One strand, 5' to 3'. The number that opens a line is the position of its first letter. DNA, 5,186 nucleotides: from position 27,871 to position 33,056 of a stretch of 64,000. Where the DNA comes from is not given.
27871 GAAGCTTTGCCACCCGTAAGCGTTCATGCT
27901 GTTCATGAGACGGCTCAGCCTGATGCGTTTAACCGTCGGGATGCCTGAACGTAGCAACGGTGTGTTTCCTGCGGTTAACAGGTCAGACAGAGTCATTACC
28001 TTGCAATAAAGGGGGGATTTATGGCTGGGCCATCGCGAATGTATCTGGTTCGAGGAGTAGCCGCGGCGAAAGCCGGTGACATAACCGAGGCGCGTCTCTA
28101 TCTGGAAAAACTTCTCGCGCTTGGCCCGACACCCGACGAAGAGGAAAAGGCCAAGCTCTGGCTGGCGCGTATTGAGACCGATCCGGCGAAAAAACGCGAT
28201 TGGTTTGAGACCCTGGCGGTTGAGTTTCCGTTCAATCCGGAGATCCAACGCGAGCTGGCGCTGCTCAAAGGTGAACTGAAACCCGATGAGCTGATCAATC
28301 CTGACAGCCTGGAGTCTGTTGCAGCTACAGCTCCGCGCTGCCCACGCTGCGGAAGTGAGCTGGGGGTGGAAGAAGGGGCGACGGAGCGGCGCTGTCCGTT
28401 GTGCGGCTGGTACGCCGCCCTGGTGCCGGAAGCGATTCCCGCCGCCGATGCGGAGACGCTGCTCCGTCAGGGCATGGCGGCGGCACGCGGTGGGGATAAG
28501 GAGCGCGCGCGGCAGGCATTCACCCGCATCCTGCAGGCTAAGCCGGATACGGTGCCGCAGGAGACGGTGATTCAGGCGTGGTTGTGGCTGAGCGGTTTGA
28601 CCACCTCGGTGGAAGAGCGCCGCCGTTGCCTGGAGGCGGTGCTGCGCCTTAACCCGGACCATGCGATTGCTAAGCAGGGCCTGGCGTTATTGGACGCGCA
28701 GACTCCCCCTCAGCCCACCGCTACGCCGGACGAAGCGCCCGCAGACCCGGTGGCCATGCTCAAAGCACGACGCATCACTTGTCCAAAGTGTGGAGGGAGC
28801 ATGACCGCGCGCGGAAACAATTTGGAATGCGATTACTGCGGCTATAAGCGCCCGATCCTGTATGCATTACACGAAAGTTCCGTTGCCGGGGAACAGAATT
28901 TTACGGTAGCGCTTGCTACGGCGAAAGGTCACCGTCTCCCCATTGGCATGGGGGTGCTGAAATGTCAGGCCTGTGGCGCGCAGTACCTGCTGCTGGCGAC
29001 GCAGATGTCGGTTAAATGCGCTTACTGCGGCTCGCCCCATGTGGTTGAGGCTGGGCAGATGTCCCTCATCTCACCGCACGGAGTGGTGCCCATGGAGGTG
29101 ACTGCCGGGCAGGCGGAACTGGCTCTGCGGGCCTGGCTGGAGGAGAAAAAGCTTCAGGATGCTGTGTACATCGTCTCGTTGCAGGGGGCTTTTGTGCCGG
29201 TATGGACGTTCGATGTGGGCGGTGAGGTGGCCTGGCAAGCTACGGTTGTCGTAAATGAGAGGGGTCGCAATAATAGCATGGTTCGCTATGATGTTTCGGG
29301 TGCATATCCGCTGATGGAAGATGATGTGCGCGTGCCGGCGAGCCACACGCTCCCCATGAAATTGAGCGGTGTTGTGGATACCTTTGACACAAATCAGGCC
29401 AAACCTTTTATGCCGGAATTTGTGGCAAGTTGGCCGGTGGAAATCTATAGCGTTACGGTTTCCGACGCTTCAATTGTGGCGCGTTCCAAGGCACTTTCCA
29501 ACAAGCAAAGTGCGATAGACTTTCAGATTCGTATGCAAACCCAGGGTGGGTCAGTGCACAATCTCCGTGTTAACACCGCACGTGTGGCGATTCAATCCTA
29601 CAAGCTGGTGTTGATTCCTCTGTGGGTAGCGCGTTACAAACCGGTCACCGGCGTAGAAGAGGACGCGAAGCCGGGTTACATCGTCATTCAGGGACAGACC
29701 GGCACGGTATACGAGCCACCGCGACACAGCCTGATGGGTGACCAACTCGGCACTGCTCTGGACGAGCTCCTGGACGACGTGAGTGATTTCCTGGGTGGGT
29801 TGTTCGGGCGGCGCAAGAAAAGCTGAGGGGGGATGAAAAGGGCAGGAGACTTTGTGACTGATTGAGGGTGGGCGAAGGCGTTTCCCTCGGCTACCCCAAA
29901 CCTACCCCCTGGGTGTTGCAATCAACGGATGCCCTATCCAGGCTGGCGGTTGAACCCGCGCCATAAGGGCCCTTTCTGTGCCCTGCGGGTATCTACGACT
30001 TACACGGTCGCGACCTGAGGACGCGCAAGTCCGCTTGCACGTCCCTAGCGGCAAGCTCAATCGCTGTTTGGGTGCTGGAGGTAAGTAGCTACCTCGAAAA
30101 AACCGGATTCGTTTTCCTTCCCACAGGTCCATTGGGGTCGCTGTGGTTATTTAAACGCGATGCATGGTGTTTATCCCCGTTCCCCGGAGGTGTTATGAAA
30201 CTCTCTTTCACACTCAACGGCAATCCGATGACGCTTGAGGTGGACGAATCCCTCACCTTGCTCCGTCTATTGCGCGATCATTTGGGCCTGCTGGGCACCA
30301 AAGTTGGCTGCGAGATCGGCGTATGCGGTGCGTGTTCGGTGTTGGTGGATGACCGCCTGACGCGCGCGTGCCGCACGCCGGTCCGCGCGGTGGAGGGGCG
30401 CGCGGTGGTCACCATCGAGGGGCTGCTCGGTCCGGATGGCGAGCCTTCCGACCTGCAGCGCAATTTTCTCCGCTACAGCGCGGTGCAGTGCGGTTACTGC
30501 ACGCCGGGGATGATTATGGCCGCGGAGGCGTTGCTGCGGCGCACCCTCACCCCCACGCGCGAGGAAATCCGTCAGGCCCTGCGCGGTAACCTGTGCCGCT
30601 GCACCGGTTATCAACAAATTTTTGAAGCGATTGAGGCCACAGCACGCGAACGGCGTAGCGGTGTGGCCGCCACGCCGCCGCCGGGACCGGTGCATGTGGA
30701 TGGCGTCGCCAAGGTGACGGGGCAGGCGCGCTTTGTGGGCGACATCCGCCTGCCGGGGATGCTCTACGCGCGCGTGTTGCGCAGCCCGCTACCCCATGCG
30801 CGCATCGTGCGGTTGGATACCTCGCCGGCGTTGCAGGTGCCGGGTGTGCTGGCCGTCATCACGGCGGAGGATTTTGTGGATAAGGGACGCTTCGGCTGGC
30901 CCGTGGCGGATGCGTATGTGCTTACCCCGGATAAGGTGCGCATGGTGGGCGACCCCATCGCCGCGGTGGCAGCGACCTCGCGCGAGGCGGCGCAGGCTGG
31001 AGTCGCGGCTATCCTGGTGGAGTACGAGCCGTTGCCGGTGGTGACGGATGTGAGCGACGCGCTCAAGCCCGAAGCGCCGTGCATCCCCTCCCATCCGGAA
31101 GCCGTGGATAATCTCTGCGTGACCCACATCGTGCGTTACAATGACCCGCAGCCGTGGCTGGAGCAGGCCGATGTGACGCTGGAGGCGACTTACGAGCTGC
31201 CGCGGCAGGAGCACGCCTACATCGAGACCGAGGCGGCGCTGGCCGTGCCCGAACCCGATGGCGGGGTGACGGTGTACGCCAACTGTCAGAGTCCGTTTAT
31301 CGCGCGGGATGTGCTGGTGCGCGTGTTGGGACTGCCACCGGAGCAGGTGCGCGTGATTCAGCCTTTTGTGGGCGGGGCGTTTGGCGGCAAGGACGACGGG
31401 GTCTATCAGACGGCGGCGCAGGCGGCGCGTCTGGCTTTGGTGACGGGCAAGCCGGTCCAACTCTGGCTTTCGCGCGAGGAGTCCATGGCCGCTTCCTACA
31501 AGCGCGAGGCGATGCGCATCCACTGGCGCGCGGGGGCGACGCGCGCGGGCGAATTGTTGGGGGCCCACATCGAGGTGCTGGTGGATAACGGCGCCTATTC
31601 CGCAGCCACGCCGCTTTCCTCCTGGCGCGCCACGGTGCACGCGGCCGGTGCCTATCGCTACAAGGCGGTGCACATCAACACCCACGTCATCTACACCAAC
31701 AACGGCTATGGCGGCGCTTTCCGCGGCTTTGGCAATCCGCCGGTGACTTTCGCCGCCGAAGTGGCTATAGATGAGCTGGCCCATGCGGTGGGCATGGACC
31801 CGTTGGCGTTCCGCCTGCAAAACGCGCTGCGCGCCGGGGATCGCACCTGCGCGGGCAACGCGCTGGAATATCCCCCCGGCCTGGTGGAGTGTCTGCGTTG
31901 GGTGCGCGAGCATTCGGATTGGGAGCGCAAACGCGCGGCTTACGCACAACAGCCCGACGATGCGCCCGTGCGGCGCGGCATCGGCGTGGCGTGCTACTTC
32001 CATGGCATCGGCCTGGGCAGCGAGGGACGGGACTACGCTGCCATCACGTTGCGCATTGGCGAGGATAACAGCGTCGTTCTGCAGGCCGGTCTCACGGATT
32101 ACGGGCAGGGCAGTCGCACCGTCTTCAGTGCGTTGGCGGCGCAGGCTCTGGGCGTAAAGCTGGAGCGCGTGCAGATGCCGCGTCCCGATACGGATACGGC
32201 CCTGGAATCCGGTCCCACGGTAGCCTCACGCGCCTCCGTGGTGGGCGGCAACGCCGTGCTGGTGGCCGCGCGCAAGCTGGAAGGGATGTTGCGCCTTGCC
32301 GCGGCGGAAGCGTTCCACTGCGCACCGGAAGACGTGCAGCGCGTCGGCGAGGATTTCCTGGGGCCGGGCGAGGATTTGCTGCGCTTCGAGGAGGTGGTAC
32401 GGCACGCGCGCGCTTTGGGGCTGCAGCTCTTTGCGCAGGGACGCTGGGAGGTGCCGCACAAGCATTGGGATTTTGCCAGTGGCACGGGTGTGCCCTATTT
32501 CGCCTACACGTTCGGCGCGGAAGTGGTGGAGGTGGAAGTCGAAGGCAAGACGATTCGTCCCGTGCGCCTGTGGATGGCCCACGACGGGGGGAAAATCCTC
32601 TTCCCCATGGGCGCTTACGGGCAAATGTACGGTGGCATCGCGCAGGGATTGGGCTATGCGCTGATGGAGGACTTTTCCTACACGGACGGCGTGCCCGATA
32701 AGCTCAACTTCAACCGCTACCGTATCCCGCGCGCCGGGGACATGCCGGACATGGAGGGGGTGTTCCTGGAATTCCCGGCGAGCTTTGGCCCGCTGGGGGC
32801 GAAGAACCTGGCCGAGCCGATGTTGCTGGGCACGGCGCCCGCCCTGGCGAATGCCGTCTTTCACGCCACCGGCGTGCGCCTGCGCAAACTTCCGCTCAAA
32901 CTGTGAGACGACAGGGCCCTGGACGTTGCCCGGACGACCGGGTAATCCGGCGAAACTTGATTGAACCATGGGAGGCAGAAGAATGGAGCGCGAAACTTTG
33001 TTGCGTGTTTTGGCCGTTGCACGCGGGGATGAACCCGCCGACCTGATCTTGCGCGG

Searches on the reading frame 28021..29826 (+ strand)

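Call 44: search_protein_families(library=pfam, proteins=[window:28021-29826:+], max_evalue=0.01)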
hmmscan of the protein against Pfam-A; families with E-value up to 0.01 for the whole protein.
window:28021-29826:+ (601 aa): 13 families
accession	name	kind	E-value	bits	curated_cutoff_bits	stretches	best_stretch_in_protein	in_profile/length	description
PF07719.23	TPR_2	-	8.5e-10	38.4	27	0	144-176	1-33/34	Tetratricopeptide repeat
PF13174.12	TPR_6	-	1.7e-06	28.7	26.3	1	145-176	1-32/33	Tetratricopeptide repeat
PF13181.12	TPR_8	-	3.2e-06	27.3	25.7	0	144-176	1-33/34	Tetratricopeptide repeat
PF01155.25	HypA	-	4.8e-06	27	28.9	0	311-341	69-97/112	Hydrogenase/urease nickel incorporation, metallochaperone, hypA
PF13432.12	TPR_16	-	3.9e-05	24.4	32.7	0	143-176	30-63/65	Tetratricopeptide repeat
PF12773.13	DZR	-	0.00012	22.6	27.3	0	102-129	10-31/45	Double zinc ribbon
PF23547.1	Zn_ribbon_FGT1_1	-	0.00012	22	27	0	106-137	4-35/35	FORGETTER1 first zinc ribbon domain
PF00515.34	TPR_1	-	0.00035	20.7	27.8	0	144-176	1-33/34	Tetratricopeptide repeat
PF13428.12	TPR_14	-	0.00039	21.3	23.5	0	8-39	4-35/44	Tetratricopeptide repeat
PF07191.17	Zn_ribbon_6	-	0.00073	19.9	25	0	252-274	1-23/67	Double zinc ribbon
PF09297.16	Zn_ribbon_NUD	-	0.0034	17.5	24.8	1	103-129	2-28/32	NADH pyrophosphatase zinc ribbon domain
PF06221.18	zf-C2HC5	-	0.0051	17.2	25.8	0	101-129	14-41/54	Putative zinc finger motif, C2HC5-type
PF13371.12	TPR_9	-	0.0062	17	35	0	11-42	35-66/73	Tetratricopeptide repeat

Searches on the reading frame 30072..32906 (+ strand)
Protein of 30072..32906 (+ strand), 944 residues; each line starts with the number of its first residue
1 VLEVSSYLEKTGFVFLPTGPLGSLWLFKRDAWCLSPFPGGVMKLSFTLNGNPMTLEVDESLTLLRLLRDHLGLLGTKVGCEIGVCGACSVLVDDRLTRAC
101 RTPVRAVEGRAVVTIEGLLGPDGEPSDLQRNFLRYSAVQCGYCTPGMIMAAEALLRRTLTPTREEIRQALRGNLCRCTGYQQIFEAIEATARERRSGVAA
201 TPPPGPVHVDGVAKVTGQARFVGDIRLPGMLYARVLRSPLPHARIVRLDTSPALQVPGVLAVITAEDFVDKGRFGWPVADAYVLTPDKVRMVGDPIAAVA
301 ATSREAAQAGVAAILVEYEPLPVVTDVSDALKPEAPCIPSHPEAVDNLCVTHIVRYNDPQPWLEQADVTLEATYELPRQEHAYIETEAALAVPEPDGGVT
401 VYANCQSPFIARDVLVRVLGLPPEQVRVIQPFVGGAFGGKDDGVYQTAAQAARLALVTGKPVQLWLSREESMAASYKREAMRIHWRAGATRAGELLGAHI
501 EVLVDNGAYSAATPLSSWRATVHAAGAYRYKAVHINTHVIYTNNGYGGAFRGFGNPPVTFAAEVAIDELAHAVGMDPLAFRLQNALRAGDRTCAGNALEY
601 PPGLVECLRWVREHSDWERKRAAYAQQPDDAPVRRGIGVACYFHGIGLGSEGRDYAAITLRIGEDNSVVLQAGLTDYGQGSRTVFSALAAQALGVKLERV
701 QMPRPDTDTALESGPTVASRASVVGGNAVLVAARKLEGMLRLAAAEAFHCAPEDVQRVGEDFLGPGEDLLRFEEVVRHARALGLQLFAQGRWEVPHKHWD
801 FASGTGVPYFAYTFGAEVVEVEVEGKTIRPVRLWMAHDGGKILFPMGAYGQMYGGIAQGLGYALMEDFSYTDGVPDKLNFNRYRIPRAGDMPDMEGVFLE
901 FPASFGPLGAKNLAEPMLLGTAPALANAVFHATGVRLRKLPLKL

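Call 44: search_protein_families(library=pfam, proteins=[window:30072-32906:+], max_evalue=0.01)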
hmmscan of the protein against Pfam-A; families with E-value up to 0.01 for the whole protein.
window:30072-32906:+ (944 aa): 6 families
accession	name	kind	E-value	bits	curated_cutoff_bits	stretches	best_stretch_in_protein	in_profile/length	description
PF02738.23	MoCoBD_1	-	3.1e-75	252.9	27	1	342-585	3-244/244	Molybdopterin cofactor-binding domain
PF20256.3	MoCoBD_2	-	2.1e-71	241.1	27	1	611-892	2-283/283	Molybdopterin cofactor-binding domain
PF01799.25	Fer2_2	-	2.9e-29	101.4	30.3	1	114-188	1-75/75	[2Fe-2S] binding domain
PF01315.27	Ald_Xan_dh_C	-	1.1e-28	100.2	31.3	1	216-322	1-110/110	Aldehyde oxidase and xanthine dehydrogenase, a/b hammerhead domain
PF00111.32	Fer2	-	4.5e-08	33.4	21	1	46-94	1-49/77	2Fe-2S iron-sulfur cluster binding domain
PF13085.11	Fer2_3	-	2.1e-05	24.9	27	1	75-117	47-88/107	2Fe-2S iron-sulfur cluster binding domain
